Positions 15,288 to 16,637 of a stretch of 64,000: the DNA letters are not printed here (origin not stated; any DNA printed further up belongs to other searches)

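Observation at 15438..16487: Foreign-looking Fic-fold protein with a substituted active-site motif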

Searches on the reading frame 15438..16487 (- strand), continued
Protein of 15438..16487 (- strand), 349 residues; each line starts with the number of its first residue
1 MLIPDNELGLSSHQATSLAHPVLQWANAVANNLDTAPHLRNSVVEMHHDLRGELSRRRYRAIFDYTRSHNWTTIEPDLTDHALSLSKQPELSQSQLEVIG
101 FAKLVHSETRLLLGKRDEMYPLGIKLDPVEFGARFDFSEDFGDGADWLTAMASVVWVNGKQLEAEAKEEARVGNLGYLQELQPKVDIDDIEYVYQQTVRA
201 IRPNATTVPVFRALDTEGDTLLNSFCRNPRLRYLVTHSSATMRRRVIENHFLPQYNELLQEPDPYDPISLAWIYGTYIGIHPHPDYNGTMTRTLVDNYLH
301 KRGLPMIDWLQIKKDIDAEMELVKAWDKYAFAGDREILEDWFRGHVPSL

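Call 32: find_encoding_contigs(protein=window:15438-16487:-, flank=10000, max_places=6)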
Protein window:15438-16487:- (349 aa): 5 contigs read that carry it; 5 places shown.
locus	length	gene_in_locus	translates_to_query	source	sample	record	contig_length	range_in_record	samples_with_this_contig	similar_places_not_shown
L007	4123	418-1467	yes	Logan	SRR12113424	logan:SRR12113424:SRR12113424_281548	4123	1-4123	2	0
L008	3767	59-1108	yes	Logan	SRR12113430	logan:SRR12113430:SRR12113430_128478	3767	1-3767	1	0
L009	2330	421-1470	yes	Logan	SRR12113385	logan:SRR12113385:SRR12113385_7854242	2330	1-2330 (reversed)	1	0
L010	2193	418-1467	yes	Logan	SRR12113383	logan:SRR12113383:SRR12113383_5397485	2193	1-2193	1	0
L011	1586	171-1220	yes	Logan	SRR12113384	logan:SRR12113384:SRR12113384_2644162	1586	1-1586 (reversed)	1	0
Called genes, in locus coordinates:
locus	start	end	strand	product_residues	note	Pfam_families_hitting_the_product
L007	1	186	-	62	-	?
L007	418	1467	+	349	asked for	-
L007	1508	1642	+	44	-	-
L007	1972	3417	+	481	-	PF00672:HAMP, PF00989:PAS, PF13426:PAS_9, PF00512:HisKA, PF02518:HATPase_c, PF13581:HATPase_c_2 (weak)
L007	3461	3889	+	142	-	PF00072:Response_reg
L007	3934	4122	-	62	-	?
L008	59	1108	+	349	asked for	-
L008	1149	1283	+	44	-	-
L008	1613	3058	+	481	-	PF00672:HAMP, PF00989:PAS, PF13426:PAS_9, PF00512:HisKA, PF02518:HATPase_c, PF13581:HATPase_c_2 (weak)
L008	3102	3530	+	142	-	PF00072:Response_reg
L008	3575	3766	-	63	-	?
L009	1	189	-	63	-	?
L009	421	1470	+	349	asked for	-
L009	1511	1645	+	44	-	-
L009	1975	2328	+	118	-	?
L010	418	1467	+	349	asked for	-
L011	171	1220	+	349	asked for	-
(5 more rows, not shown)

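Call 35: find_related_loci(query=A2, collection=genome_contigs, flank=6000)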
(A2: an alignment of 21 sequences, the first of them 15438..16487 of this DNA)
Query A2 (349 aa) in genome_contigs; peptide patterns used: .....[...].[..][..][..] (x = any residue, [..] = any of these).
10 stretches matched a pattern; 1 encode a relative of the query (tblastn E <= 1e-3); 1 distinct loci.
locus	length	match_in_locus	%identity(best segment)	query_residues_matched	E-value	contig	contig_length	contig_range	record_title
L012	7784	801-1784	39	5-343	6e-67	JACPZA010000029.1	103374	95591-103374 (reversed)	MAG: Candidatus Daviesbacteria bacterium isolate NC_groundwater_877_Pr1_S2p5_34_16 Montesol18_S2p5_coassembly_scaffold_7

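Call 37: find_related_loci(query=A2, collection=metagenome_contigs, flank=6000)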
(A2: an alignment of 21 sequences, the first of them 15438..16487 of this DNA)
Query A2 (349 aa) in metagenome_contigs; peptide patterns used: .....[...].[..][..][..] (x = any residue, [..] = any of these).
10 stretches matched a pattern; 5 encode a relative of the query (tblastn E <= 1e-3); 5 distinct loci.
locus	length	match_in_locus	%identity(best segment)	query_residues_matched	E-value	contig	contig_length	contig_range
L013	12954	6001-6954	37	22-346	4e-66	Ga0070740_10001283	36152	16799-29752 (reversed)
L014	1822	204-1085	35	22-321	7e-45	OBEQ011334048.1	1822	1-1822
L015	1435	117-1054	45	20-343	6e-54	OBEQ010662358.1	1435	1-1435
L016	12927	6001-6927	29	39-342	3e-27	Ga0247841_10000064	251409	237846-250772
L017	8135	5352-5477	38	262-303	2e-4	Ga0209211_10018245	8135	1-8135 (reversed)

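Call 40: find_homologous_proteins(query=A2, max_evalue=0.001)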
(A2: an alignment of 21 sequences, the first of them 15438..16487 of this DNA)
Query A2 (21 sequences) (349 aa, profile of the alignment): 7 proteins with E <= 0.001 among 8000 candidates.
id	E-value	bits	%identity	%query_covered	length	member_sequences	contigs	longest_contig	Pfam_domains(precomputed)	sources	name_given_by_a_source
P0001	6.4e-123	428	100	100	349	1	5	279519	-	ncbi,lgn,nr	ncbi:hypothetical protein HYW41_01465 [Candidatus Daviesbacteria bacterium]|nr:hypothetical protein 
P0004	1.8e-110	387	41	93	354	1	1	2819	-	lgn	-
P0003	4.4e-110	386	43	98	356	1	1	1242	-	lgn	-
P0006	1.1e-108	382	38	95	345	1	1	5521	-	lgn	-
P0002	3.0e-108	380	45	89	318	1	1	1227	-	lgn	-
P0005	4.9e-107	376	37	93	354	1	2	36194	-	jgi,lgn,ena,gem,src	-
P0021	1.1e-90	322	26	89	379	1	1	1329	-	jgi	jgi:hypothetical protein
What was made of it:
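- Tried and rejected: A profile search of the word-indexed protein database added no new members (call 40).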

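Call 52: search_protein_families(library=padloc, proteins=[window:15438-16487:-], max_evalue=0.01)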
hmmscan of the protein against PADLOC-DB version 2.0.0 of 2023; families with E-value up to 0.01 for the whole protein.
window:15438-16487:- (349 aa): 1 family
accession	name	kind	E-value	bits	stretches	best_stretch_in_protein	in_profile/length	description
PDLC04839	PDC-S04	-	5.5e-05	20.9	1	248-343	108-199/205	-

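Call 54: search_protein_families(library=ncbifam, proteins=[window:15438-16487:-, P0009, P0010, P0014, P0017, P0021], max_evalue=1)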
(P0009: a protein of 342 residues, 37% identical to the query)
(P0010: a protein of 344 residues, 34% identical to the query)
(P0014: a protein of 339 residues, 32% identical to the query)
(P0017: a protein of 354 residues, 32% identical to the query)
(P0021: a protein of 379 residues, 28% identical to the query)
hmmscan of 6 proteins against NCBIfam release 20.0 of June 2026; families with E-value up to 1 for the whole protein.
window:15438-16487:- (349 aa): 1 family
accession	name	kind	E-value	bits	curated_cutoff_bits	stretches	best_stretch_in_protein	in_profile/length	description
TIGR02613.1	mob_myst_B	hypoth_equivalog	0.05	13.5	124.4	1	278-311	120-153/186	mobile mystery protein B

P0009 (342 aa): 1 family
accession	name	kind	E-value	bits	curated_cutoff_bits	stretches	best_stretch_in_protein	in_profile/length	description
TIGR02613.1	mob_myst_B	hypoth_equivalog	3.1e-05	23.9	124.4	1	260-309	105-154/186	mobile mystery protein B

P0010 (344 aa): 3 families
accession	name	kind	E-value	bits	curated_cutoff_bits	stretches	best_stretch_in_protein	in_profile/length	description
NF046029.1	ProtAdlyltaseNmFic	equivalog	0.013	15.2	230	1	210-310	32-132/177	protein adenylyltransferase Fic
NF045983.1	ProtAdnltaseVbhT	equivalog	0.067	12.3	800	1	273-320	133-179/419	type II toxin-antitoxin system protein adenylyltransferase VbhT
TIGR01793.1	cit_synth_euk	equivalog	0.13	11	619.75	1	167-281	130-238/427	citrate (Si)-synthase, eukaryotic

P0014 (339 aa): 2 families
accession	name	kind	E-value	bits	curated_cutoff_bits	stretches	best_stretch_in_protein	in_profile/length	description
TIGR02613.1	mob_myst_B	hypoth_equivalog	0.057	13.3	124.4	1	271-312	118-159/186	mobile mystery protein B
NF045983.1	ProtAdnltaseVbhT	equivalog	0.2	10.8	800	1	259-310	118-168/419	type II toxin-antitoxin system protein adenylyltransferase VbhT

P0017 (354 aa): 2 families
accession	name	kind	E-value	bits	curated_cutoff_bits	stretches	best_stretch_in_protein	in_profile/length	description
TIGR02613.1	mob_myst_B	hypoth_equivalog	0.0056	16.6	124.4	1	281-320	115-154/186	mobile mystery protein B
NF007672.0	PRK10347.1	equivalog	0.077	12.7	181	1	270-324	116-169/200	putative adenosine monophosphate-protein transferase Fic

P0021 (379 aa): 2 families
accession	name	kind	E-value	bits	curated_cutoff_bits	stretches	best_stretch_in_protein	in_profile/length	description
NF041381.1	XopAC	subfamily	0.014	14.1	450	1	290-337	372-419/451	XopAC/AvrAC family type III secretion system effector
TIGR02613.1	mob_myst_B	hypoth_equivalog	0.069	13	124.4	1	306-340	118-152/186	mobile mystery protein B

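Call 57: list_cluster_members(proteins=[P0002, P0003, P0004, P0005, P0006, P0007, P0008, P0009, P0010, P0011])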
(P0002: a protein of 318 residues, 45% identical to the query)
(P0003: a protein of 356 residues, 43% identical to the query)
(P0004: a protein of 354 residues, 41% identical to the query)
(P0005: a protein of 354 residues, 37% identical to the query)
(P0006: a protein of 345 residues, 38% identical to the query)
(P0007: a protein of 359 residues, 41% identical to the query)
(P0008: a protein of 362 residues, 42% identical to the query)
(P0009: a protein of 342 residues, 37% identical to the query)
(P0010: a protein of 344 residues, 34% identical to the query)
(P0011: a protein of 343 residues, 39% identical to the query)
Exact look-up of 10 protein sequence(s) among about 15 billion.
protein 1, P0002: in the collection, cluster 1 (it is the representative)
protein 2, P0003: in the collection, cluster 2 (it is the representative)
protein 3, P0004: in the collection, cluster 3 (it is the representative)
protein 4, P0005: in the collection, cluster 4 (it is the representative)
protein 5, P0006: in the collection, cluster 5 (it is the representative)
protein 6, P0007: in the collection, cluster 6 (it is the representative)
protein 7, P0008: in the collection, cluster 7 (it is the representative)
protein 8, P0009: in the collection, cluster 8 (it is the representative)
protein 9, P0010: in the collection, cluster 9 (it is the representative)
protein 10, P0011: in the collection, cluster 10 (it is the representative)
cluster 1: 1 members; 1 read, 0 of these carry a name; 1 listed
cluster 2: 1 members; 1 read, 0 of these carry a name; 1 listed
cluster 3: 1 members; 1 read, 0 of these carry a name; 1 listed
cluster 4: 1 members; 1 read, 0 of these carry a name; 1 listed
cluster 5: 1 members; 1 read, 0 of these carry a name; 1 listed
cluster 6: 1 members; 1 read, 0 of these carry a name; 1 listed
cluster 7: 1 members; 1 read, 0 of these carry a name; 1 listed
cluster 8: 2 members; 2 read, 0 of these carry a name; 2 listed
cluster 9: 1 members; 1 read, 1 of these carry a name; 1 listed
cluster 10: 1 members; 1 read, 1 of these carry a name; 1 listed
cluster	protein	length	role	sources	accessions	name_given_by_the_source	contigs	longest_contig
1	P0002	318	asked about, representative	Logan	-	-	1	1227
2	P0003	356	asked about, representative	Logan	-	-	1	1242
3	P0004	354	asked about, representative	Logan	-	-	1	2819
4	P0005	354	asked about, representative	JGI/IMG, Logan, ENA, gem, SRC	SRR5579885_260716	-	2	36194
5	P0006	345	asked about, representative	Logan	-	-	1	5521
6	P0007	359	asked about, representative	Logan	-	-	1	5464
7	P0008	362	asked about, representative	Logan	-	-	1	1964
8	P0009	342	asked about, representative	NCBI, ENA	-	-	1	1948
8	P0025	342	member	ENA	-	-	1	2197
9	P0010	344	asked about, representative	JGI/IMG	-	hypothetical protein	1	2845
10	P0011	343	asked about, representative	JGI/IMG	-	fido (protein-threonine AMPylation protein)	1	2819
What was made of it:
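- One member is auto-annotated by JGI as 'fido (protein-threonine AMPylation protein)' (call 57).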

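Call 58: list_cluster_members(proteins=[P0012, P0013, P0014, P0015, P0016, P0017, P0018, P0020, P0021, P0022])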
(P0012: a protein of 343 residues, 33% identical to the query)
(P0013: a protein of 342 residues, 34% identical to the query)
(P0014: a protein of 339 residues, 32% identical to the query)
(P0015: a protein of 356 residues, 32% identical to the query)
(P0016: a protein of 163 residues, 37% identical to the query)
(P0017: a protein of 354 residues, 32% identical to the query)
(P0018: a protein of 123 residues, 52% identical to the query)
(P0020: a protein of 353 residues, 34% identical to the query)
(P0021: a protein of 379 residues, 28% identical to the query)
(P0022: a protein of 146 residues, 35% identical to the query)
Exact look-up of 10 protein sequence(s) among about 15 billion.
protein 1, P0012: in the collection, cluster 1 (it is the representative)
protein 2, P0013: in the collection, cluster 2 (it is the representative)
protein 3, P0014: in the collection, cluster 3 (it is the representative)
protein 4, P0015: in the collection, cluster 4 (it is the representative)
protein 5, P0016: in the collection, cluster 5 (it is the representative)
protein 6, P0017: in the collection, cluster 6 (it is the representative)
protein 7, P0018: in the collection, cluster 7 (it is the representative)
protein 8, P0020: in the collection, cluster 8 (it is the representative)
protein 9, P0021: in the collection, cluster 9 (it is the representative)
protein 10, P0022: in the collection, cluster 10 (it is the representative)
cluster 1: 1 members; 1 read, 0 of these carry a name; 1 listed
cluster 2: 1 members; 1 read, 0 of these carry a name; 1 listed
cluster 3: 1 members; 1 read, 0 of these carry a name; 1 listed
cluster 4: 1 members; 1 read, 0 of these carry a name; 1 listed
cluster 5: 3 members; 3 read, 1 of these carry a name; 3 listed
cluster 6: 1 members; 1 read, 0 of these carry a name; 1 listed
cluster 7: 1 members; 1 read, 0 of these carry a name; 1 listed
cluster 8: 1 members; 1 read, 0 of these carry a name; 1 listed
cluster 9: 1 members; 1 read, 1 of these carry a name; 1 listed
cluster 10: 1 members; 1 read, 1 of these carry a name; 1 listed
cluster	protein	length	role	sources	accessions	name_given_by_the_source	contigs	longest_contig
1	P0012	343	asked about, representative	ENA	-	-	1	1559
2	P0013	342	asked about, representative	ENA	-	-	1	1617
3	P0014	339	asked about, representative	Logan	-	-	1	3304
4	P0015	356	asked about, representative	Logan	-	-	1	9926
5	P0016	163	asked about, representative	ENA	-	-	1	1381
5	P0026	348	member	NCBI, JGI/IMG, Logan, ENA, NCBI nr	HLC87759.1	MAG TPA: hypothetical protein VJG66_01735 [Patescibacteria group bacterium] | hypothetical protein [Patescibacteria group bacterium]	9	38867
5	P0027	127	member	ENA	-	-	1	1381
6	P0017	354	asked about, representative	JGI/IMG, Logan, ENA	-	-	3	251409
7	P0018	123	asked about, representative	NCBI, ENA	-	-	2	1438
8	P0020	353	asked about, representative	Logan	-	-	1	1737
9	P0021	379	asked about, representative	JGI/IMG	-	hypothetical protein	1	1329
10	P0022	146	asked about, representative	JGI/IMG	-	hypothetical protein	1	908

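Call 59: find_encoding_contigs(protein=P0026, flank=7000, max_places=2)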
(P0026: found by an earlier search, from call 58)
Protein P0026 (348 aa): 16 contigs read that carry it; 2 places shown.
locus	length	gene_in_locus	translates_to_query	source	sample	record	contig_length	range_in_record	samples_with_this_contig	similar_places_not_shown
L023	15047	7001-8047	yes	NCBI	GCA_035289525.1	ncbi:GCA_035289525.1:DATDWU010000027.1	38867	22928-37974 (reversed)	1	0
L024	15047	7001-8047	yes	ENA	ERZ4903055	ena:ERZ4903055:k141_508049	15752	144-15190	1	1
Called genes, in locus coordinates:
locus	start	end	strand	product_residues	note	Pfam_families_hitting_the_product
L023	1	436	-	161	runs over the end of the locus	-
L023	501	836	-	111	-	-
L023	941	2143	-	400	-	PF00270:DEAD, PF04851:ResIII, PF16203:ERCC3_RAD25_C (faint), PF00271:Helicase_C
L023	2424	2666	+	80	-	PF15919:HicB_lk_antitox (weak)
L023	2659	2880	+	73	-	PF07927:HicA_toxin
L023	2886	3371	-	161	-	-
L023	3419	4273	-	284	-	PF00413:Peptidase_M10 (weak)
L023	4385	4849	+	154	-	-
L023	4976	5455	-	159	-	-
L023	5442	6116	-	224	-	-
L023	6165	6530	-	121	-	-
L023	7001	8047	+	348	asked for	-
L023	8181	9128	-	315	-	PF01073:3Beta_HSD, PF01370:Epimerase, PF02719:Polysacc_synt_2 (faint), PF04321:RmlD_sub_bind, PF07993:NAD_binding_4 (faint), PF16363:GDP_Man_Dehyd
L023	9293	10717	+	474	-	PF00224:PK, PF03328:HpcH_HpaI (weak), PF02887:PK_C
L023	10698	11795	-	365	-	PF01757:Acyl_transf_3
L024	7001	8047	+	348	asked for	-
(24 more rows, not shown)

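Call 60: find_encoding_contigs(protein=P0015, flank=7000, max_places=2)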
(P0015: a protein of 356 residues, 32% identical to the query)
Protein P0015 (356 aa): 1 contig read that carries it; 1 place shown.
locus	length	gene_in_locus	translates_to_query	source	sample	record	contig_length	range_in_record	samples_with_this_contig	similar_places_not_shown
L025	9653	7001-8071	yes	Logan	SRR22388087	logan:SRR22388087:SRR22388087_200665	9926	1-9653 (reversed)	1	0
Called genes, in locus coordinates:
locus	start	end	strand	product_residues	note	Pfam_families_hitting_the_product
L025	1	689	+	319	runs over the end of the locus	?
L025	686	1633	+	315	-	-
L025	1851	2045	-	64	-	PF10049:DUF2283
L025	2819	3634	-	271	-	PF03239:FTR1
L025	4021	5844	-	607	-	-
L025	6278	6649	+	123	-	-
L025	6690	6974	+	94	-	-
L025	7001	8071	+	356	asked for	-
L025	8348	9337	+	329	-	-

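Call 61: find_encoding_contigs(protein=P0017, flank=7000, max_places=1)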
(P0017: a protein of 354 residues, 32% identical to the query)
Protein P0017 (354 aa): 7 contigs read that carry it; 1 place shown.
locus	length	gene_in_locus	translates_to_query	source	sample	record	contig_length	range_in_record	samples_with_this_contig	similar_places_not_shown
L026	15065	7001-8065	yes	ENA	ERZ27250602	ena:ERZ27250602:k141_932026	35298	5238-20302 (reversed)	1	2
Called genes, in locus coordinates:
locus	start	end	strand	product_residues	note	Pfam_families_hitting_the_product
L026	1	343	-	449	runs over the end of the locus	PF00005:ABC_tran, PF02463:SMC_N (faint), PF03193:RsgA_GTPase (faint), PF13555:AAA_29 (faint), PF13304:AAA_21 (weak), PF00005:ABC_tran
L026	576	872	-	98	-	PF16367:RRM_7 (weak), PF00076:RRM_1, PF28441:RRM_11 (weak)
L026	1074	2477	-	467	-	-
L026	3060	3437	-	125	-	-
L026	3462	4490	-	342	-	-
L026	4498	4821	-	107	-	-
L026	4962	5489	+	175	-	-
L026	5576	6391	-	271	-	-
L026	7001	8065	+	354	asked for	-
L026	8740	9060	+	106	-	PF07883:Cupin_2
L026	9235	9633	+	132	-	PF00293:NUDIX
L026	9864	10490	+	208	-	PF06271:RDD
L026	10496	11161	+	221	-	PF13396:PLDc_N (weak)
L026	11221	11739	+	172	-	PF13302:Acetyltransf_3 (weak), PF00583:Acetyltransf_1, PF13673:Acetyltransf_10, PF13508:Acetyltransf_7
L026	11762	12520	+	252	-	PF00535:Glycos_transf_2, PF10111:Glyco_tranf_2_2, PF13641:Glyco_tranf_2_3 (weak)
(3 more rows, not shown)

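Call 73: predict_structure(alignment_id=A2)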
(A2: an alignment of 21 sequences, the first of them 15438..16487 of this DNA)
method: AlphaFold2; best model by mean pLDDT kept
length: 349 residues; sequences in the alignment: 21
mean_pLDDT: 90.2   pTM: 0.88
mean pLDDT of the five models: 90.2, 88.8, 88.7, 88.6, 88.2
residues with pLDDT >= 90: 267; 70-90: 55; 50-70: 11; < 50: 16
segments of 3 or more residues with pLDDT < 50: 1-16
pLDDT, mean of each block of 10 residues (from residue 1): 41 57 97 97 94 73 90 95 96 98 95 91 91 88 93 96 97 97 94 96 94 86 93 86 94 96 86 95 85 97 94 94 97 97 86
secondary structure, 60 per line:
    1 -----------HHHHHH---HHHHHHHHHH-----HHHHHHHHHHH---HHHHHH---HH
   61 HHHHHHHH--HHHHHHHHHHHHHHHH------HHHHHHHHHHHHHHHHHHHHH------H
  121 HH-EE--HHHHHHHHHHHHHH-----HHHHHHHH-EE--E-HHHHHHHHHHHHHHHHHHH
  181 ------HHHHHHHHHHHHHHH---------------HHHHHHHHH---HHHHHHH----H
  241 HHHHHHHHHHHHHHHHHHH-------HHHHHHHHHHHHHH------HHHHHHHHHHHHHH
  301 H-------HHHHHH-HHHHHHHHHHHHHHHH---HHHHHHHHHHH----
elements in order: H12-17 H21-30 H36-46 H50-55 H59-68 H71-86 H93-113 H128-141 H147-154 H162-180 H187-201 H217-225 H229-235 H240-259 H267-280 H287-301 H309-314 H316-331 H335-345
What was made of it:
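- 15840..15884 (-): Residues 202-216 (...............), the flap-equivalent loop between helices 187-201 and 217-225. P203 is conserved and an F-R pair sits near its end. Modelled as coil (call 73).
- On Fido/Fic fold superfamily: AF2 model with pLDDT 90.2 and pTM 0.88 (call 73).
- DSSP shows no beta-hairpin in the flap-equivalent loop (call 73).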
